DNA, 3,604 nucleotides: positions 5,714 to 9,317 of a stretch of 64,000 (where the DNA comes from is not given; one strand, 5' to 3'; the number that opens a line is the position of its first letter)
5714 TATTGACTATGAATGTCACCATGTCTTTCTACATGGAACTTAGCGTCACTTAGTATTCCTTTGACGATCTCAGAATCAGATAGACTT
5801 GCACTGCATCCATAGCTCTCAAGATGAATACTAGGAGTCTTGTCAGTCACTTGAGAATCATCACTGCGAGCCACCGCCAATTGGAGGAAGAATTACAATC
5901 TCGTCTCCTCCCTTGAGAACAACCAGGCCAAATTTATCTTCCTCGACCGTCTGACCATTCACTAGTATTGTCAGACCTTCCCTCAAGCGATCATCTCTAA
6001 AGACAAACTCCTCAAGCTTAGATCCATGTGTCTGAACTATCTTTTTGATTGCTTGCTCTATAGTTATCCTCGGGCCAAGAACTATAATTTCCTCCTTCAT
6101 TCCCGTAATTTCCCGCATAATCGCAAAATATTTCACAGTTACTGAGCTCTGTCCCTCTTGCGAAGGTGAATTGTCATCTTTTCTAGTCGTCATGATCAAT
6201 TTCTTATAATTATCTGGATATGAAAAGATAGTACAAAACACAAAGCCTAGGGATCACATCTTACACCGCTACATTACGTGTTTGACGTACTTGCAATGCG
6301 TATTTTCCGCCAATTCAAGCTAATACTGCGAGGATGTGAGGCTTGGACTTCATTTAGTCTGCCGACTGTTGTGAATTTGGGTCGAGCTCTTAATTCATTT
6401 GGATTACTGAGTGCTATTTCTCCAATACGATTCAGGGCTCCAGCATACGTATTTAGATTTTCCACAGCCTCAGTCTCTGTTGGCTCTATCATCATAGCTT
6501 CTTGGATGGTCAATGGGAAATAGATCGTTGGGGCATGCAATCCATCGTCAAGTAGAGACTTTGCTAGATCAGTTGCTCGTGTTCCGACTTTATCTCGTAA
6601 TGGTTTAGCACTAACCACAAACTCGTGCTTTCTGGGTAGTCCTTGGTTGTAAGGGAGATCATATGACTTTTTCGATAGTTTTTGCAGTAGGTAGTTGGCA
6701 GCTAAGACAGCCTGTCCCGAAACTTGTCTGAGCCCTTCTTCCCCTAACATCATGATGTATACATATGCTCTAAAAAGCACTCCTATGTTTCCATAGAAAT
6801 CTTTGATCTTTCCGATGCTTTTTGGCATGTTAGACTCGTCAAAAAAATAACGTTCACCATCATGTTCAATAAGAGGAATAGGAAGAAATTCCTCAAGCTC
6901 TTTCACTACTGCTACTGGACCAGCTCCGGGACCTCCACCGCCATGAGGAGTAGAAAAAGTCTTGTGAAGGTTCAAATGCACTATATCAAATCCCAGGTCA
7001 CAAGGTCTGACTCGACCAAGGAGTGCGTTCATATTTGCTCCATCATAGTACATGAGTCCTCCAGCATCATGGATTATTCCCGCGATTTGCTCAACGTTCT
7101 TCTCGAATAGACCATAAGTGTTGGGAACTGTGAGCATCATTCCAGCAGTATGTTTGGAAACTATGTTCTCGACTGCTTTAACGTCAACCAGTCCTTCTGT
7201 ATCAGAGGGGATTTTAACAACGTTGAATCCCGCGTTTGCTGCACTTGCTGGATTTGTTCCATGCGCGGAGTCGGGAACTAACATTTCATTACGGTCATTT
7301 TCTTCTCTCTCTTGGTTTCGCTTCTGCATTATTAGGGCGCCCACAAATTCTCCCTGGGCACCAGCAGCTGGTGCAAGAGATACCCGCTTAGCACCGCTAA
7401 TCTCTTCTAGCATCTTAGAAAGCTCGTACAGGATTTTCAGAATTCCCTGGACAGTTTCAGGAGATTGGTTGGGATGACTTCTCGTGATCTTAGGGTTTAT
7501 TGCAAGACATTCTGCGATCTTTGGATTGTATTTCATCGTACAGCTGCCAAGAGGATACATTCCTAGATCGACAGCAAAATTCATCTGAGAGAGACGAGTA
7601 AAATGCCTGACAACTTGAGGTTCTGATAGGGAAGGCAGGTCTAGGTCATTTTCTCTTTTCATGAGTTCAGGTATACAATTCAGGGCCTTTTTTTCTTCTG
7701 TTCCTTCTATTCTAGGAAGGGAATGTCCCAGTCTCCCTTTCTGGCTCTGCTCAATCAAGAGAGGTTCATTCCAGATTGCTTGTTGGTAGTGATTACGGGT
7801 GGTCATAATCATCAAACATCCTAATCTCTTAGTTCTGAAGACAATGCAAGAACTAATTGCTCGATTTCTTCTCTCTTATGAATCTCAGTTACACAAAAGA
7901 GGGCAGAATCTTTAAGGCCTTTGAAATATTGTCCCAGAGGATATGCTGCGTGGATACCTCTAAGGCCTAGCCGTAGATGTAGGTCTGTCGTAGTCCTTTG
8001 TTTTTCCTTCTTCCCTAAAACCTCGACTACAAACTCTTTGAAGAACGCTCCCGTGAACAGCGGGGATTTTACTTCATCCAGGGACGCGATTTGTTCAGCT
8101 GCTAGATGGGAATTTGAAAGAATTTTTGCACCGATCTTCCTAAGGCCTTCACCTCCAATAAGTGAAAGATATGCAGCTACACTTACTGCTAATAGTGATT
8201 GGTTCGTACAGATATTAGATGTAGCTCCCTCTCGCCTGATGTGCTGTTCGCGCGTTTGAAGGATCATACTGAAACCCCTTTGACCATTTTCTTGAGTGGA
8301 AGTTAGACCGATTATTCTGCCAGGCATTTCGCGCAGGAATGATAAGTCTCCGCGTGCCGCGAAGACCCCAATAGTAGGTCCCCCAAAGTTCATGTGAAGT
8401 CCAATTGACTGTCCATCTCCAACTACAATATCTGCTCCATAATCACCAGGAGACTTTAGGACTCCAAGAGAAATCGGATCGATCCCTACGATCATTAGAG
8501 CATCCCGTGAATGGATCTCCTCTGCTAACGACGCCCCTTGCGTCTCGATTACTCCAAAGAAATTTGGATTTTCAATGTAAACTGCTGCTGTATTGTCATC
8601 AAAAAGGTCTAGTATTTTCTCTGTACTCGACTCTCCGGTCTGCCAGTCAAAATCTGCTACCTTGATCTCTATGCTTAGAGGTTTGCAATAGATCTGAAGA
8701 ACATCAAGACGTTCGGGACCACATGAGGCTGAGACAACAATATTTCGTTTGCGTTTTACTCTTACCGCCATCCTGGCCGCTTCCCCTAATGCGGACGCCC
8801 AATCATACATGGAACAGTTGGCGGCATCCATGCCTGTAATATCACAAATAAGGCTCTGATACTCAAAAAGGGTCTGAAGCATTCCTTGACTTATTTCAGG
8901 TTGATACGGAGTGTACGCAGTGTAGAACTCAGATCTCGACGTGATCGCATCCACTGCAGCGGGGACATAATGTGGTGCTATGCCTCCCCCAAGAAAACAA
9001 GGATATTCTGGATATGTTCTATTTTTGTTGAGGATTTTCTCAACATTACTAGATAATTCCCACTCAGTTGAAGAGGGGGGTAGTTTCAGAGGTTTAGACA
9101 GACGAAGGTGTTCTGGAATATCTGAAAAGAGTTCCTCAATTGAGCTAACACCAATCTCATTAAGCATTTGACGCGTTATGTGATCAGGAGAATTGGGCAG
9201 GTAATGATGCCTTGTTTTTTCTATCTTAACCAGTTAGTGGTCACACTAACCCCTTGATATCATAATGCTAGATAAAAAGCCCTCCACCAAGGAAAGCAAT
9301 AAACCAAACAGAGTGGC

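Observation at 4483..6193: SAMP/MoaD-like ubiquitin-fold protein with a GG+GSQ C-terminus, overlapping a tRNA methylthiotransferase gene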

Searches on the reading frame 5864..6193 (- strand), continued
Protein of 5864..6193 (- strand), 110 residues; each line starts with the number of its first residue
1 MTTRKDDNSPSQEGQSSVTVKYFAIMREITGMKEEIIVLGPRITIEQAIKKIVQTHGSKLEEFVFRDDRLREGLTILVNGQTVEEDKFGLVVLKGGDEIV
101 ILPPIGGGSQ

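Call 72: list_cluster_members(proteins=[L099:5989-6279:+, L120:2496-2783:+, L093:5968-6270:+, L118:5968-6267:+, L125:72-365:+, L122:5974-6270:+, L155:5989-6273:+, L099:8369-10033:-, L147:5989-6273:+, L007:9663-9974:+])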
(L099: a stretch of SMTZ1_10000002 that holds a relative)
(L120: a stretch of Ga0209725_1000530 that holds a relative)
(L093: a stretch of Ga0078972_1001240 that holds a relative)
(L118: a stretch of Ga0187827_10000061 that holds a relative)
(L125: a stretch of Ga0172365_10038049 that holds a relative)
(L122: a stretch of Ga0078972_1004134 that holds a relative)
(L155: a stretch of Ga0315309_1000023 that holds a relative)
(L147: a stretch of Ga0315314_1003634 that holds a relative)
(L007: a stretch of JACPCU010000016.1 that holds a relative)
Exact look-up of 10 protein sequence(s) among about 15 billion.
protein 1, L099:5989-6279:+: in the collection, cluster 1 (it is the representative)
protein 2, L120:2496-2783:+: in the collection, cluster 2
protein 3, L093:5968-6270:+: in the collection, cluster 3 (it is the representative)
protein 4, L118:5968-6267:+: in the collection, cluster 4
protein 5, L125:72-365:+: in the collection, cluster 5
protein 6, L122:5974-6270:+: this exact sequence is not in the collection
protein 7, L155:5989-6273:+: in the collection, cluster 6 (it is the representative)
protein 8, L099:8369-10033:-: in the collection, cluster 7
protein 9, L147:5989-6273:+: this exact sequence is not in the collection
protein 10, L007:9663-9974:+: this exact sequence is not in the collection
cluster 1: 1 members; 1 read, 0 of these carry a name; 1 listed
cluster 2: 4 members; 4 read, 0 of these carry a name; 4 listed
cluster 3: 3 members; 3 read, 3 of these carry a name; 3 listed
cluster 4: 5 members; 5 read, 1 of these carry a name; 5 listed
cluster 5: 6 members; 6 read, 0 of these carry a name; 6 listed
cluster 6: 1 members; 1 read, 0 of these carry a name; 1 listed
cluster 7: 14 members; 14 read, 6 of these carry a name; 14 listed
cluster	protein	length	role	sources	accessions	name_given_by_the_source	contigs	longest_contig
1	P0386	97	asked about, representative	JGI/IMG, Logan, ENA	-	-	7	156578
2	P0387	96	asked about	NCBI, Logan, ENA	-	-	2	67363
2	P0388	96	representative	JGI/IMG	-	-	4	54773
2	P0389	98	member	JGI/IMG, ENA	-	-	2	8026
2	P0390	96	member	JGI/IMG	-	-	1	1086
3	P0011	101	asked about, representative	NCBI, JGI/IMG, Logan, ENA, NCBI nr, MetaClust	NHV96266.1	MAG: MoaD family protein [Thaumarchaeota archaeon] | molybdopterin synthase sulfur carrier subunit | MoaD family protein [Nitrososphaerota archaeon]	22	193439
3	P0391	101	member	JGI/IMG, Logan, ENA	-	molybdopterin synthase sulfur carrier subunit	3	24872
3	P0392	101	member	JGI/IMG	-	molybdopterin synthase sulfur carrier subunit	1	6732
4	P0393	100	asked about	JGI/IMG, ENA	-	-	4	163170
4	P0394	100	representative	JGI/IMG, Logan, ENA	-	-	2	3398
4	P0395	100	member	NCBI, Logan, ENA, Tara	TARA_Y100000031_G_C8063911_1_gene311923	strand:- start:29 stop:331 length:303 start_codon:yes stop_codon:yes gene_type:complete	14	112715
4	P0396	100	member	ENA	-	-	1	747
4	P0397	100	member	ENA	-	-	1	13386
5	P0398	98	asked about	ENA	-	-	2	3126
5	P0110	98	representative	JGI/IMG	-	-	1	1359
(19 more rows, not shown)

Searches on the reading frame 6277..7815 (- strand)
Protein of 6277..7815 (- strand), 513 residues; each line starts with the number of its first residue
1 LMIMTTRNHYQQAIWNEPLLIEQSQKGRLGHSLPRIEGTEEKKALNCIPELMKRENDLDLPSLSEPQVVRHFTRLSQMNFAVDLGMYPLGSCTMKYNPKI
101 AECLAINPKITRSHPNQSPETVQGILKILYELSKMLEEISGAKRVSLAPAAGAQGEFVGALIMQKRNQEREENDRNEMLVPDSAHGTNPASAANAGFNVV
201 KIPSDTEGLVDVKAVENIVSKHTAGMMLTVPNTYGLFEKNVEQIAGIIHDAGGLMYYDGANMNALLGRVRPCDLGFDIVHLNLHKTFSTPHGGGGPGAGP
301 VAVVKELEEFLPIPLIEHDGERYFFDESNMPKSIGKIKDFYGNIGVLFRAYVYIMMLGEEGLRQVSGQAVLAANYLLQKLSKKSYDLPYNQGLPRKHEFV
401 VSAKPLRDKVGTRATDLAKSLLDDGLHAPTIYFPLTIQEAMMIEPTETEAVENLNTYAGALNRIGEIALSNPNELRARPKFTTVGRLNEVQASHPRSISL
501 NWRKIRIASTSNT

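Call 5: search_protein_families(library=pfam, proteins=[window:6277-7815:-], max_evalue=0.01)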
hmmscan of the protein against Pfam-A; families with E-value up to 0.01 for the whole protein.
window:6277-7815:- (513 aa): 3 families
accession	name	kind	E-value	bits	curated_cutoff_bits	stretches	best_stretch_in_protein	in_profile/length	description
PF21478.3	GcvP2_C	-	3.9e-21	75.6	27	1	367-465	3-99/122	Glycine dehydrogenase, C-terminal domain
PF02347.22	GDC-P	-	4.5e-12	46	26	1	47-312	30-284/429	Glycine cleavage system P-protein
PF00266.25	Aminotran_5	-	5.3e-06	26.1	21.5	1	188-292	101-207/371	Aminotransferase class-V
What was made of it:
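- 6274..9167 (-): gcvPB (6274..7815) and gcvPA (7821..9167), the glycine-cleavage P-protein subunits. They form the upstream part of the conserved gcvPA-gcvPB-ThiS-mtaB string. Pfam GDC-P and GcvP2_C (call 5).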

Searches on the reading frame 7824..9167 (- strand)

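Call 5: search_protein_families(library=pfam, proteins=[window:7824-9167:-], max_evalue=0.01)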
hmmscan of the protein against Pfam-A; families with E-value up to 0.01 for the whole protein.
window:7824-9167:- (448 aa): 2 families
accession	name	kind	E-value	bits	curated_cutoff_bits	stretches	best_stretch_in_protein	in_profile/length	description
PF02347.22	GDC-P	-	5.1e-112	375.3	26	1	1-388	14-387/429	Glycine cleavage system P-protein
PF01053.26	Cys_Met_Meta_PP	-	0.0035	16.4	27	1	126-249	74-193/381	Cys/Met metabolism PLP-dependent enzyme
